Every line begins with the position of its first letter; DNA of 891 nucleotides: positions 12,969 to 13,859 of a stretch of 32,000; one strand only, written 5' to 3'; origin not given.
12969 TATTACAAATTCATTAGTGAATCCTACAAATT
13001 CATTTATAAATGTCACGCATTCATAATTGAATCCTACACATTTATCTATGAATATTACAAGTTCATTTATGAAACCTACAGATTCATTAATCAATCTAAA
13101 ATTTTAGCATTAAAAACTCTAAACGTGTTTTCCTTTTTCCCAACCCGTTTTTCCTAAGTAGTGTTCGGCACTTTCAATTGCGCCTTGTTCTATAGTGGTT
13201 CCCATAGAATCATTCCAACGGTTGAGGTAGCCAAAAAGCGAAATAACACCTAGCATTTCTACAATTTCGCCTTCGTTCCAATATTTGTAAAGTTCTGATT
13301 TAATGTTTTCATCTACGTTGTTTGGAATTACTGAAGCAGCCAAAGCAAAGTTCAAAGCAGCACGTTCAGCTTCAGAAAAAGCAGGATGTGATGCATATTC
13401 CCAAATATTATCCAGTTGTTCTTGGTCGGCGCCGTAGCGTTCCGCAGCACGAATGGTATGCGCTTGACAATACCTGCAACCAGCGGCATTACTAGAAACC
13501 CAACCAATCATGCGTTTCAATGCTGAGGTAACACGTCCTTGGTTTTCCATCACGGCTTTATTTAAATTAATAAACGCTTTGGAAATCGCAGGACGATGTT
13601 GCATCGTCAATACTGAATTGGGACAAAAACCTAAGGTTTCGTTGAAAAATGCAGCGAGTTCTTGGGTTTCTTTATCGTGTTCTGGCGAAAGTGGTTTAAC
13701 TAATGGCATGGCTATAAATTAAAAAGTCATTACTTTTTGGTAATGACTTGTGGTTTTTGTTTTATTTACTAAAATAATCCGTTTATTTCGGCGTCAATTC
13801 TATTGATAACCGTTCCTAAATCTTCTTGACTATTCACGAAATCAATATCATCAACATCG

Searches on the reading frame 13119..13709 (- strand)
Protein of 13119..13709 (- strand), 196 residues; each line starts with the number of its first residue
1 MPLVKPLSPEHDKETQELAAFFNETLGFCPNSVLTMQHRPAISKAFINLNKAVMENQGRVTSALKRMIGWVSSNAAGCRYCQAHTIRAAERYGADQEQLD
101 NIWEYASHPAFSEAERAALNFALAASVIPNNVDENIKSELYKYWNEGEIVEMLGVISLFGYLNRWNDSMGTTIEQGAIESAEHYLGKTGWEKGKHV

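Call 9: find_encoding_contigs(protein=window:13119-13709:-, flank=10000, max_places=10)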
Protein window:13119-13709:- (196 aa): 2 contigs read that carry it; 1 place shown.
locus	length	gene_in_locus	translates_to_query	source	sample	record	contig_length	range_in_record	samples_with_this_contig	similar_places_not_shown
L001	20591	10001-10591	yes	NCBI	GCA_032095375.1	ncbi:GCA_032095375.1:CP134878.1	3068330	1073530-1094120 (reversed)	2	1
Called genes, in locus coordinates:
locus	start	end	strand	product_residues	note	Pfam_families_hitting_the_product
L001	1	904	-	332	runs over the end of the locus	PF00561:Abhydrolase_1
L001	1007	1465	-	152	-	PF02566:OsmC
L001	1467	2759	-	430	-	PF01053:Cys_Met_Meta_PP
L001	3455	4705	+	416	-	PF00438:S-AdoMet_synt_N, PF02772:S-AdoMet_synt_M, PF02773:S-AdoMet_synt_C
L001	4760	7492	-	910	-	PF13620:CarboxypepD_reg, PF13715:CarbopepD_reg_2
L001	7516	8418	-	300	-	PF09697:Porph_ging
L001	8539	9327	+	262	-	-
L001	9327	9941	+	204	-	PF01712:dNK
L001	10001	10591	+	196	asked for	PF02627:CMD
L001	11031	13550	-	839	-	PF03030:H_PPase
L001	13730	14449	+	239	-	PF00535:Glycos_transf_2, PF10111:Glyco_tranf_2_2 (weak), PF13641:Glyco_tranf_2_3 (weak)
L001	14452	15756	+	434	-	-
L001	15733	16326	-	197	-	PF00730:HhH-GPD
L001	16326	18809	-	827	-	PF13620:CarboxypepD_reg, PF13715:CarbopepD_reg_2, PF18939:DUF5686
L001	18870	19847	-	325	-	PF02779:Transket_pyr, PF02780:Transketolase_C, PF17147:PFOR_II (faint)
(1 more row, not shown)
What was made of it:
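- On Plasmid iteron or centromere array: The neighbours are hppA and a CMD gene on a 3.07-Mb chromosome (call 9).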

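Call 21: find_homologous_proteins(query=window:13119-13709:-, max_evalue=1e-40)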
Query window:13119-13709:- (196 aa): 7967 proteins with E <= 1e-40 among 8000 candidates; the best 120 are listed.
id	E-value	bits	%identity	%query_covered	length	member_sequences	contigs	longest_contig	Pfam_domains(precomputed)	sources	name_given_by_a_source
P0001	3.4e-129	446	100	100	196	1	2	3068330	PF02627.26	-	-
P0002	3.7e-124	429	97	100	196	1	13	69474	PF02627.26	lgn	-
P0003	1.1e-120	418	93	100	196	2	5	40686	PF02627.26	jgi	jgi:uncharacterized peroxidase-related enzyme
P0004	1.2e-118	412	92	99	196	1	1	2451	PF02627.26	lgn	-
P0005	1.6e-118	411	91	99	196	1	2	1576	PF02627.26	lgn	-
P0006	2.3e-118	411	92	99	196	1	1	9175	PF02627.26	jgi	jgi:uncharacterized peroxidase-related enzyme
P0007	3.2e-118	410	91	99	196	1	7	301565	PF02627.26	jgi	jgi:uncharacterized peroxidase-related enzyme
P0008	8.1e-118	409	91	99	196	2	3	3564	PF02627.26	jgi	jgi:uncharacterized peroxidase-related enzyme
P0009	8.2e-118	409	91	99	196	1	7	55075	PF02627.26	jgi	jgi:uncharacterized peroxidase-related enzyme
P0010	2.9e-117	407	91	99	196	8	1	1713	PF02627.26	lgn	-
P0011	2.9e-117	407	91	99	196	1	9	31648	PF02627.26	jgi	jgi:uncharacterized peroxidase-related enzyme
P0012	3.9e-117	407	92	100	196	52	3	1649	PF02627.26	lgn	-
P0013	4.5e-117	406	91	99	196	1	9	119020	PF02627.26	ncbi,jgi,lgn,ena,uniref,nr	ncbi:MAG: carboxymuconolactone decarboxylase family protein [Bacteroidetes bacterium]|uniref:carboxy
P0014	6.6e-117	406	89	100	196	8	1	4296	PF02627.26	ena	-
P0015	1.8e-116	404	90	100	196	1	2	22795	PF02627.26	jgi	jgi:uncharacterized peroxidase-related enzyme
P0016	2.6e-116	404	91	100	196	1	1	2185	PF02627.26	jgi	jgi:uncharacterized peroxidase-related enzyme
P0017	5.0e-116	403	90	100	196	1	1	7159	PF02627.26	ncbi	-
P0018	8.2e-116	402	89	100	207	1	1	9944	PF02627.26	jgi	jgi:uncharacterized peroxidase-related enzyme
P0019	8.8e-116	402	89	100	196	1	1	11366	PF02627.26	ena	-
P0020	9.3e-116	402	90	100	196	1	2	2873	PF02627.26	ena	-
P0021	9.6e-116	402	89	100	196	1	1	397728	PF02627.26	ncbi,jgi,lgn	jgi:uncharacterized peroxidase-related enzyme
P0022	9.9e-116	402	90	100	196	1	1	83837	PF02627.26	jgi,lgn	jgi:uncharacterized peroxidase-related enzyme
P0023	1.6e-115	401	90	100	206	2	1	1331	PF02627.26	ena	-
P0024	2.1e-115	401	89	99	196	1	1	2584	PF02627.26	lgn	-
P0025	6.0e-115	399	88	100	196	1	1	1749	PF02627.26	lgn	-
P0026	7.8e-115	399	90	99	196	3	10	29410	PF02627.26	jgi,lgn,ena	jgi:uncharacterized peroxidase-related enzyme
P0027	1.1e-114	399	90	99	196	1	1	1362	PF02627.26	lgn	-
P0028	1.2e-114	398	89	100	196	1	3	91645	PF02627.26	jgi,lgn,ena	jgi:uncharacterized peroxidase-related enzyme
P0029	1.2e-114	398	90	100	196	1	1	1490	PF02627.26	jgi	jgi:uncharacterized peroxidase-related enzyme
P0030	1.9e-114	398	89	100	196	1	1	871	PF02627.26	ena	-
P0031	7.5e-114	396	87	100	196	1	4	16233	PF02627.26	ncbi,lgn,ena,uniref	ncbi:carboxymuconolactone decarboxylase family protein [uncultured Flavobacterium sp.]|uniref:carbox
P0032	3.1e-113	394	88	100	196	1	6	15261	PF02627.26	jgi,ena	jgi:uncharacterized peroxidase-related enzyme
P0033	3.7e-113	394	88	100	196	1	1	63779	PF02627.26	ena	-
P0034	4.7e-113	393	87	100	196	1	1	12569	PF02627.26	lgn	-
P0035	4.8e-113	393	89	99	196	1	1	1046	PF02627.26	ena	-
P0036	6.3e-113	393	87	100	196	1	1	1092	PF02627.26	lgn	-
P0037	1.0e-112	392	88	100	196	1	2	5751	PF02627.26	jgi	jgi:uncharacterized peroxidase-related enzyme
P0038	1.4e-112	392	87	99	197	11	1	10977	PF02627.26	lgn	-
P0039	1.5e-112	392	87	100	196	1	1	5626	PF02627.26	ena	-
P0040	3.4e-112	390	88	99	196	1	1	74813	PF02627.26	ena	-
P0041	3.5e-112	390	88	99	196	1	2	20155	PF02627.26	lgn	-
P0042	3.6e-112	390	86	100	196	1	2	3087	PF02627.26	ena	-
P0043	5.1e-112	390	86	100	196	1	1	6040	PF02627.26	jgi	jgi:uncharacterized peroxidase-related enzyme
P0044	5.7e-112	390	87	100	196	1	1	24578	PF02627.26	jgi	jgi:uncharacterized peroxidase-related enzyme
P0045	5.7e-112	390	86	100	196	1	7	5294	PF02627.26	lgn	-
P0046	5.9e-112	390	86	100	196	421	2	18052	PF02627.26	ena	-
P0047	1.2e-111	389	87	100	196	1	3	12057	PF02627.26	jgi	jgi:uncharacterized peroxidase-related enzyme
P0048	1.4e-111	388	86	100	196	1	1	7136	PF02627.26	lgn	-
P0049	1.6e-111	388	86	99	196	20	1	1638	PF02627.26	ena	-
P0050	1.6e-111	388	87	100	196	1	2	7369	PF02627.26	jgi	jgi:uncharacterized peroxidase-related enzyme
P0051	2.1e-111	388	87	99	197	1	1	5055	PF02627.26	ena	-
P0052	2.1e-111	388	86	100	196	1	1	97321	PF02627.26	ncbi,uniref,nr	ncbi:carboxymuconolactone decarboxylase family protein [Flavobacterium sp. J27]|uniref:carboxymucono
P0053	2.1e-111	388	87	99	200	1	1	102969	PF02627.26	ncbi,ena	-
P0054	2.2e-111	388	88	100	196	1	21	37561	PF02627.26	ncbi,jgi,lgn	ncbi:MAG: putative peroxidase-related enzyme [Flavobacterium sp.]|jgi:uncharacterized peroxidase-rel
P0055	3.1e-111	387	87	100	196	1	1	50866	PF02627.26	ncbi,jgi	ncbi:MAG: putative peroxidase-related enzyme [Flavobacterium sp.]|jgi:uncharacterized peroxidase-rel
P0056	3.2e-111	387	87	99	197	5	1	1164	PF02627.26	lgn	-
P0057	3.4e-111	387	86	99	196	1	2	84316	PF02627.26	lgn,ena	-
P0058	4.0e-111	387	86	100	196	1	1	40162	PF02627.26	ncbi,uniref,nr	ncbi:Peroxidase [Flavobacterium sp. 9AF]|uniref:carboxymuconolactone decarboxylase family protein n=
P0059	4.1e-111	387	86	100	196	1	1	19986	PF02627.26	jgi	jgi:uncharacterized peroxidase-related enzyme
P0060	4.2e-111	387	87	99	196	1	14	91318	PF02627.26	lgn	-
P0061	8.0e-111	386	85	100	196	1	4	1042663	PF02627.26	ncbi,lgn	ncbi:MAG: carboxymuconolactone decarboxylase family protein [Muriicola sp.]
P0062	8.4e-111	386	87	100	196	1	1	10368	PF02627.26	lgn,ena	-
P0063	9.3e-111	386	86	100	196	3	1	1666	PF02627.26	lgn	-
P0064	9.7e-111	386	85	100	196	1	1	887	PF02627.26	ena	-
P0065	1.2e-110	385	86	99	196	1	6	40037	PF02627.26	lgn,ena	-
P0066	1.6e-110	385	86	99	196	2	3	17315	PF02627.26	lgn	-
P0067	1.8e-110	385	86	100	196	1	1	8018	PF02627.26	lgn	-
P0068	1.8e-110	385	84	100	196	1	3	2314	PF02627.26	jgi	jgi:uncharacterized peroxidase-related enzyme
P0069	1.8e-110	385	85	100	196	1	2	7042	PF02627.26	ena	-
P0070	1.9e-110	385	87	99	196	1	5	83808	PF02627.26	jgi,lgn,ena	-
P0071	2.0e-110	385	86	100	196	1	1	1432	PF02627.26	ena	-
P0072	2.1e-110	385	86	100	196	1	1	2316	PF02627.26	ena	-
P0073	2.2e-110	385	86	99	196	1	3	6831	PF02627.26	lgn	-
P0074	2.3e-110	384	85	99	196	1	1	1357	PF02627.26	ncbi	-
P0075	2.4e-110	384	86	99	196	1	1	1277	PF02627.26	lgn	-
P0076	2.8e-110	384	86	100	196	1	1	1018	PF02627.26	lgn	-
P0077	3.0e-110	384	87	99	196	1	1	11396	PF02627.26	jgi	jgi:uncharacterized peroxidase-related enzyme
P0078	3.1e-110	384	85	100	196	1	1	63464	PF02627.26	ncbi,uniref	ncbi:carboxymuconolactone decarboxylase family protein [Muriicola sp.]|uniref:carboxymuconolactone d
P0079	4.0e-110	384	86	100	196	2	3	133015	PF02627.26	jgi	jgi:uncharacterized peroxidase-related enzyme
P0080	4.4e-110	384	85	99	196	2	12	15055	PF02627.26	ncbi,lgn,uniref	ncbi:carboxymuconolactone decarboxylase family protein [Muriicola sp.]|uniref:carboxymuconolactone d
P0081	4.5e-110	384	85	99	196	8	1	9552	PF02627.26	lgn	-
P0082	4.8e-110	383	85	100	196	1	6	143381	PF02627.26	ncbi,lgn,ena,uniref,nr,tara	ncbi:MAG: peroxidase [Flavobacterium sp.]|uniref:carboxymuconolactone decarboxylase family protein n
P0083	4.8e-110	383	85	100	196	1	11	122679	PF02627.26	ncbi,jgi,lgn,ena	-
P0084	4.9e-110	383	86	99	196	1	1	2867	PF02627.26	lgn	-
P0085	5.0e-110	383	84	100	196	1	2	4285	PF02627.26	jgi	-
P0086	5.9e-110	383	85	99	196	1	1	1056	PF02627.26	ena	-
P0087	6.7e-110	383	85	100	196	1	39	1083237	PF02627.26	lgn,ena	-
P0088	7.7e-110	383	86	99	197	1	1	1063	PF02627.26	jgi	-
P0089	8.0e-110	383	85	99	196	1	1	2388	PF02627.26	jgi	jgi:uncharacterized peroxidase-related enzyme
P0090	8.4e-110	383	86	99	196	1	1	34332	PF02627.26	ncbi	-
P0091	9.3e-110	382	85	100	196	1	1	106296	PF02627.26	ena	-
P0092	9.4e-110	382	85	99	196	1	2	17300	PF02627.26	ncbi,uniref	ncbi:MAG: carboxymuconolactone decarboxylase family protein [Eudoraea sp.]|uniref:carboxymuconolacto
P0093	9.7e-110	382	84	100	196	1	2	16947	PF02627.26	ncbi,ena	-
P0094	9.7e-110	382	85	99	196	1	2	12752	PF02627.26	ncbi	-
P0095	1.0e-109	382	86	100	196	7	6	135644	PF02627.26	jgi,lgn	jgi:uncharacterized peroxidase-related enzyme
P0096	1.1e-109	382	84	100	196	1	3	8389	PF02627.26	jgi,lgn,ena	-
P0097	1.1e-109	382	85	99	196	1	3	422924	PF02627.26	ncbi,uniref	ncbi:MAG: carboxymuconolactone decarboxylase family protein [Eudoraea sp.]|uniref:carboxymuconolacto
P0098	1.1e-109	382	85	99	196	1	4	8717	PF02627.26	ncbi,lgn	-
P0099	1.2e-109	382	85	100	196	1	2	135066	PF02627.26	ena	-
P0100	1.3e-109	382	84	100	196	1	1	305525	PF02627.26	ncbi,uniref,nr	ncbi:carboxymuconolactone decarboxylase family protein [Flavobacterium sp. TP390]|uniref:Carboxymuco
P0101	1.4e-109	382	85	100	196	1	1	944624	PF02627.26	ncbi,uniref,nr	ncbi:carboxymuconolactone decarboxylase family protein [Mangrovimonas spongiae]|uniref:Carboxymucono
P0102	1.4e-109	382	85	100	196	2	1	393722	PF02627.26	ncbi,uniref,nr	ncbi:carboxymuconolactone decarboxylase family protein [Flavobacterium piscinae]|uniref:Carboxymucon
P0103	1.5e-109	382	84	100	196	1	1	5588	PF02627.26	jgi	jgi:uncharacterized peroxidase-related enzyme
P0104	1.6e-109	382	85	99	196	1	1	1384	PF02627.26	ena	-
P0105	1.8e-109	382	84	100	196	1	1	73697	PF02627.26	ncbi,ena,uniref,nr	ncbi:carboxymuconolactone decarboxylase family protein [uncultured Eudoraea sp.]|uniref:carboxymucon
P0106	1.9e-109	382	84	100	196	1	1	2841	PF02627.26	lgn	-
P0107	2.0e-109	381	84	100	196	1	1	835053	PF02627.26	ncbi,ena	-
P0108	2.0e-109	381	85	99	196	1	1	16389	PF02627.26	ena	-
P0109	2.1e-109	381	85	99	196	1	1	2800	PF02627.26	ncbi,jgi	-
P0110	2.2e-109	381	86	100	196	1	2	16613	PF02627.26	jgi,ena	-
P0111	2.2e-109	381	85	99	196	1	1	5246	PF02627.26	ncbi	-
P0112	2.3e-109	381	85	99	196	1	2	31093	PF02627.26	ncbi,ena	-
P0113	2.5e-109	381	85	99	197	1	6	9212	PF02627.26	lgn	-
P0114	2.9e-109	381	85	99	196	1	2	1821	PF02627.26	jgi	jgi:uncharacterized peroxidase-related enzyme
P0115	2.9e-109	381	84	99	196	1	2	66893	PF02627.26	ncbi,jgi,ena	-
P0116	3.3e-109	381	84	100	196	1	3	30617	PF02627.26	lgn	-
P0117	3.6e-109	381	84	99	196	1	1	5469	PF02627.26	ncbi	-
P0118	3.6e-109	381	85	100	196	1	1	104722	PF02627.26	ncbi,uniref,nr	ncbi:carboxymuconolactone decarboxylase family protein [Flavobacterium jejuense]|uniref:Carboxymucon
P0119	3.7e-109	381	84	100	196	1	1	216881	PF02627.26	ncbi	-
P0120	4.0e-109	380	86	99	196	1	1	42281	PF02627.26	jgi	-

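Call 22: find_encoding_contigs(protein=P0002, flank=10000, max_places=4)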
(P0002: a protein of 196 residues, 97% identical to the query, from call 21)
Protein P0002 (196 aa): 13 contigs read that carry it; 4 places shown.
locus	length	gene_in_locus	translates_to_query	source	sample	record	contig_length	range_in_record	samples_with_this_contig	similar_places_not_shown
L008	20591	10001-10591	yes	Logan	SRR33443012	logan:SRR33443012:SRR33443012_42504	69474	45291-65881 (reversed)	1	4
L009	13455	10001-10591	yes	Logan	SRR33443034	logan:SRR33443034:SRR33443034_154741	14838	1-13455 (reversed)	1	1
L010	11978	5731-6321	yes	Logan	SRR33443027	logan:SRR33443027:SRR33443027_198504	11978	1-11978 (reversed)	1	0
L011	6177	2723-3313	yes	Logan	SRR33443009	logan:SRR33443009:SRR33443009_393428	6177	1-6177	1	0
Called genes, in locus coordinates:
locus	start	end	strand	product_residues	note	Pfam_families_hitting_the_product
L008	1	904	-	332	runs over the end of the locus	PF00561:Abhydrolase_1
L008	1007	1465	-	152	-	PF02566:OsmC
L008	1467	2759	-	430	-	PF01053:Cys_Met_Meta_PP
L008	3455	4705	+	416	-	PF00438:S-AdoMet_synt_N, PF02772:S-AdoMet_synt_M, PF02773:S-AdoMet_synt_C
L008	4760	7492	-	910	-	PF13620:CarboxypepD_reg, PF13715:CarbopepD_reg_2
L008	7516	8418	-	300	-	PF09697:Porph_ging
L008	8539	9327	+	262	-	-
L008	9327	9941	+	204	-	PF01712:dNK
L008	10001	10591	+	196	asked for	PF02627:CMD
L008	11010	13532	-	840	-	PF03030:H_PPase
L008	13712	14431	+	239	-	PF00535:Glycos_transf_2, PF10111:Glyco_tranf_2_2 (weak), PF13641:Glyco_tranf_2_3 (weak)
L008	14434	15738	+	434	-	-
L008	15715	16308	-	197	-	PF00730:HhH-GPD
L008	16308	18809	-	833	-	PF13620:CarboxypepD_reg, PF13715:CarbopepD_reg_2, PF18939:DUF5686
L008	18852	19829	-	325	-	PF02779:Transket_pyr, PF02780:Transketolase_C, PF17147:PFOR_II (faint)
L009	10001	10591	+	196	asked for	PF02627:CMD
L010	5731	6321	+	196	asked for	PF02627:CMD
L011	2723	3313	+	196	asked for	PF02627:CMD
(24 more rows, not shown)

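Call 23: find_encoding_contigs(protein=P0003, flank=10000, max_places=3)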
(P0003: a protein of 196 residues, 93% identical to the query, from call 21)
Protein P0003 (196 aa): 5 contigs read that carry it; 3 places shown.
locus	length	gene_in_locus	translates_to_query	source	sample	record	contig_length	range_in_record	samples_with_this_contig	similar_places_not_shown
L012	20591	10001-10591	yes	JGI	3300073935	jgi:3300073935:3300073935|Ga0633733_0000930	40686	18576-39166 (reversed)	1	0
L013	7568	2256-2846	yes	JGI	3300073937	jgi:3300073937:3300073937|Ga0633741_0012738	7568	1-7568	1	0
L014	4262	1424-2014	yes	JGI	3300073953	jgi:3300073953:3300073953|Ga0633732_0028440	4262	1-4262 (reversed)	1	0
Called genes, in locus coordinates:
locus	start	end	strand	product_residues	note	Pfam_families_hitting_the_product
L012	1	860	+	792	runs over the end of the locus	?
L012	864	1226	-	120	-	PF07883:Cupin_2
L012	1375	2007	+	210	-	PF13353:Fer4_12 (weak), PF04055:Radical_SAM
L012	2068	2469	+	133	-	PF09832:DUF2059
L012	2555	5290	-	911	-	PF13620:CarboxypepD_reg, PF13715:CarbopepD_reg_2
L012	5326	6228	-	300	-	PF22252:PNGase_F-II_N (faint), PF09697:Porph_ging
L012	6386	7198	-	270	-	PF22252:PNGase_F-II_N (faint), PF09697:Porph_ging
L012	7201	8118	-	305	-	PF13620:CarboxypepD_reg (weak), PF13715:CarbopepD_reg_2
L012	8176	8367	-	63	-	-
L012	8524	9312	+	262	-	-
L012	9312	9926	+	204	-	PF01712:dNK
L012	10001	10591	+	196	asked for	PF02627:CMD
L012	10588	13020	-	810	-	PF02837:Glyco_hydro_2_N (weak), PF22666:Glyco_hydro_2_N2, PF00703:Glyco_hydro_2, PF17786:Mannosidase_ig, PF17753:Ig_mannosidase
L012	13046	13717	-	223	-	PF03932:CutC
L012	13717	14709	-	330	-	PF01112:Asparaginase_2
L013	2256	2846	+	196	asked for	PF02627:CMD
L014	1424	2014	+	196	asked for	PF02627:CMD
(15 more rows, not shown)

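Call 24: find_encoding_contigs(protein=P0007, flank=10000, max_places=3)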
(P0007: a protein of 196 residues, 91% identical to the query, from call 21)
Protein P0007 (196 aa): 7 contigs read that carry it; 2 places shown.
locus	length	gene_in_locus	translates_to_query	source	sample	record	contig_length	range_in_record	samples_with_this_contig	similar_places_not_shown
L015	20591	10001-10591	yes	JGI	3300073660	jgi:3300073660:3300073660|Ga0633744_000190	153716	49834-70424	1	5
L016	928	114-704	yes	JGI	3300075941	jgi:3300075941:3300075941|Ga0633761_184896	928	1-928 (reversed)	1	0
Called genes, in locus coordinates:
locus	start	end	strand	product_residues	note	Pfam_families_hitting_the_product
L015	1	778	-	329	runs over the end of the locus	PF02574:S-methyl_trans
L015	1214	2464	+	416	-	PF00438:S-AdoMet_synt_N, PF02772:S-AdoMet_synt_M, PF02773:S-AdoMet_synt_C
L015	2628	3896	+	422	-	-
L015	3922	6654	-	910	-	PF13620:CarboxypepD_reg, PF13715:CarbopepD_reg_2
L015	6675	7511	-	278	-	PF22252:PNGase_F-II_N (faint), PF09697:Porph_ging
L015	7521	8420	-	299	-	PF09697:Porph_ging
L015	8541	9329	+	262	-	-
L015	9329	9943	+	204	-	PF01712:dNK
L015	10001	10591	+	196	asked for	PF02627:CMD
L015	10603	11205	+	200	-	-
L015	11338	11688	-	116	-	-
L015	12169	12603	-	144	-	-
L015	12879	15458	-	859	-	PF03030:H_PPase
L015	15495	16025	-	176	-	PF00719:Pyrophosphatase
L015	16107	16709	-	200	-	PF00730:HhH-GPD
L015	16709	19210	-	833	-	PF13620:CarboxypepD_reg, PF13715:CarbopepD_reg_2, PF18939:DUF5686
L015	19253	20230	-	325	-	PF02779:Transket_pyr, PF02780:Transketolase_C, PF17147:PFOR_II (weak)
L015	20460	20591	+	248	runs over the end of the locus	PF01012:ETF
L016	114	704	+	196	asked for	PF02627:CMD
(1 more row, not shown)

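Call 49: find_encoding_contigs(protein=P0013, flank=10000, max_places=3)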
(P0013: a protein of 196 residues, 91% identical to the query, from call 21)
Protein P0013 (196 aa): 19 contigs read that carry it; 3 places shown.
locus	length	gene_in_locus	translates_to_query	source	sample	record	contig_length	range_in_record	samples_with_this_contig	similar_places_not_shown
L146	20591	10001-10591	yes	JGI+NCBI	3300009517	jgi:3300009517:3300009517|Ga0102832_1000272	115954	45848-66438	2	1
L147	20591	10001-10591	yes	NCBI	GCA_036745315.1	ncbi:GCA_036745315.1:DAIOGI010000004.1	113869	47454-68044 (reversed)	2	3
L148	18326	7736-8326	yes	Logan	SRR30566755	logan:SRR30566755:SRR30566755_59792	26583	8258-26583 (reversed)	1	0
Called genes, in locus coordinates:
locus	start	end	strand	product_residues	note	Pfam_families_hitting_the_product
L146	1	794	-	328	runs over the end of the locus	PF02574:S-methyl_trans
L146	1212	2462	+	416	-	PF00438:S-AdoMet_synt_N, PF02772:S-AdoMet_synt_M, PF02773:S-AdoMet_synt_C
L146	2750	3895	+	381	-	-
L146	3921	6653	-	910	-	PF13620:CarboxypepD_reg, PF13715:CarbopepD_reg_2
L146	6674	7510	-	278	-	PF22252:PNGase_F-II_N (faint), PF09697:Porph_ging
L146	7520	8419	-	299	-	PF09697:Porph_ging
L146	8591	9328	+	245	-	-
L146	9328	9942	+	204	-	PF01712:dNK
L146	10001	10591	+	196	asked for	PF02627:CMD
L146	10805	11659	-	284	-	PF01039:Carboxyl_trans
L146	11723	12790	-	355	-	PF01116:F_bP_aldolase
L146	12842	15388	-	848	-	PF01103:Omp85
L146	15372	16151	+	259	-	PF22435:MRM3-like_sub_bind, PF00588:SpoU_methylase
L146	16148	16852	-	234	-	PF13568:OMP_b-brl_2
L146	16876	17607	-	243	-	PF01209:Ubie_methyltran, PF02353:CMAS (weak), PF13489:Methyltransf_23, PF13649:Methyltransf_25, PF13847:Methyltransf_31, PF08241:Methyltransf_11, PF08242:Methyltransf_12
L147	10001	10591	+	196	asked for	PF02627:CMD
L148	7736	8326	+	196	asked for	PF02627:CMD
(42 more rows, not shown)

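Call 50: find_encoding_contigs(protein=P0021, flank=10000, max_places=3)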
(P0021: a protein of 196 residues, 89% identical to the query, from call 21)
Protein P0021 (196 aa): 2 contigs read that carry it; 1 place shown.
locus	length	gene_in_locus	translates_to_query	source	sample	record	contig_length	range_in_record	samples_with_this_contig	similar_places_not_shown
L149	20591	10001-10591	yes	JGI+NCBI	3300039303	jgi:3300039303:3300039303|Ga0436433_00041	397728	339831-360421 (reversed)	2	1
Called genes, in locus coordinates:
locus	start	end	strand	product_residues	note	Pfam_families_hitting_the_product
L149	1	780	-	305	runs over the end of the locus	PF18962:Por_Secre_tail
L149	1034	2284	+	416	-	PF00438:S-AdoMet_synt_N, PF02772:S-AdoMet_synt_M, PF02773:S-AdoMet_synt_C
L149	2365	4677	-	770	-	-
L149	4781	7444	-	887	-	PF13620:CarboxypepD_reg, PF13715:CarbopepD_reg_2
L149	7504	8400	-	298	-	PF09697:Porph_ging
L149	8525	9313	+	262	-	-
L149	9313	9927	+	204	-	PF01712:dNK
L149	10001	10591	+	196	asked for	PF02627:CMD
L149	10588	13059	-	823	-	PF22666:Glyco_hydro_2_N2, PF00703:Glyco_hydro_2 (weak), PF17786:Mannosidase_ig, PF17753:Ig_mannosidase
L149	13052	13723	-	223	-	PF03932:CutC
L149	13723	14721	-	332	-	PF01112:Asparaginase_2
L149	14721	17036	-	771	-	PF02838:Glyco_hydro_20b, PF00728:Glyco_hydro_20, PF13290:CHB_HEX_C_1, PF13287:Fn3_assoc, PF00754:F5_F8_type_C (weak)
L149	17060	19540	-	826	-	PF03030:H_PPase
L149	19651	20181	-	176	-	PF00719:Pyrophosphatase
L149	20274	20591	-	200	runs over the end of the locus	PF00730:HhH-GPD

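Call 51: find_encoding_contigs(protein=P0054, flank=10000, max_places=4)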
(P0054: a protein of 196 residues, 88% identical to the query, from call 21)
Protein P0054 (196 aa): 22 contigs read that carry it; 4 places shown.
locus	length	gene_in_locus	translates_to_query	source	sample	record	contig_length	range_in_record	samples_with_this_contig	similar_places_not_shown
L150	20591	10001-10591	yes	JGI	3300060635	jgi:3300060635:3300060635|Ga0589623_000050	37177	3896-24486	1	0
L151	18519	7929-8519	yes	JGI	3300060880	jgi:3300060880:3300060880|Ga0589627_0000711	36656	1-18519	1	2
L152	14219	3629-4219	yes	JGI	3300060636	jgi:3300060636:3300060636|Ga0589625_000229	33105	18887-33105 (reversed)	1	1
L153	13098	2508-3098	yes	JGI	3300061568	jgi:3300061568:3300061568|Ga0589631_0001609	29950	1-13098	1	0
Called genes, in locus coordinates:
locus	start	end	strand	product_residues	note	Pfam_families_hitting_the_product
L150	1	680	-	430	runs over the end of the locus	PF01053:Cys_Met_Meta_PP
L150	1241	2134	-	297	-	PF18962:Por_Secre_tail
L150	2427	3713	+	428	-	PF00438:S-AdoMet_synt_N, PF02772:S-AdoMet_synt_M, PF02773:S-AdoMet_synt_C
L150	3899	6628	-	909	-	PF13620:CarboxypepD_reg, PF13715:CarbopepD_reg_2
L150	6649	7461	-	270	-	PF22252:PNGase_F-II_N (faint), PF09697:Porph_ging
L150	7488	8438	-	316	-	PF09697:Porph_ging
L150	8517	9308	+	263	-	-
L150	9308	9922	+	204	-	PF01712:dNK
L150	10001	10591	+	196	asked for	PF02627:CMD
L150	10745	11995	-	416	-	PF12704:MacB_PCD, PF02687:FtsX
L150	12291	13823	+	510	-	PF02142:MGS, PF01808:AICARFT_IMPCHas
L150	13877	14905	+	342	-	PF00022:Actin (faint), PF06723:MreB_Mbl, PF00012:HSP70 (weak), PF14450:FtsA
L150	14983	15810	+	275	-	PF04085:MreC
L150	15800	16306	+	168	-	-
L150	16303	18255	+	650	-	PF03717:PBP_dimer, PF00905:Transpeptidase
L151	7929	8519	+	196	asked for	PF02627:CMD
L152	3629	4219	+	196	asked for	PF02627:CMD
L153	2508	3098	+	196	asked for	PF02627:CMD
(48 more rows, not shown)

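Call 89: search_protein_families(library=pfam, proteins=[L015:11338-11688:-, L015:12169-12603:-, L015:10603-11205:+], max_evalue=0.001)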
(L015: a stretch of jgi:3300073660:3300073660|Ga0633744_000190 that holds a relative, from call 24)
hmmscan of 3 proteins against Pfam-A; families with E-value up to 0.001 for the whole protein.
L015:11338-11688:- (116 aa): 0 families

L015:12169-12603:- (144 aa): 0 families

L015:10603-11205:+ (200 aa): 0 families
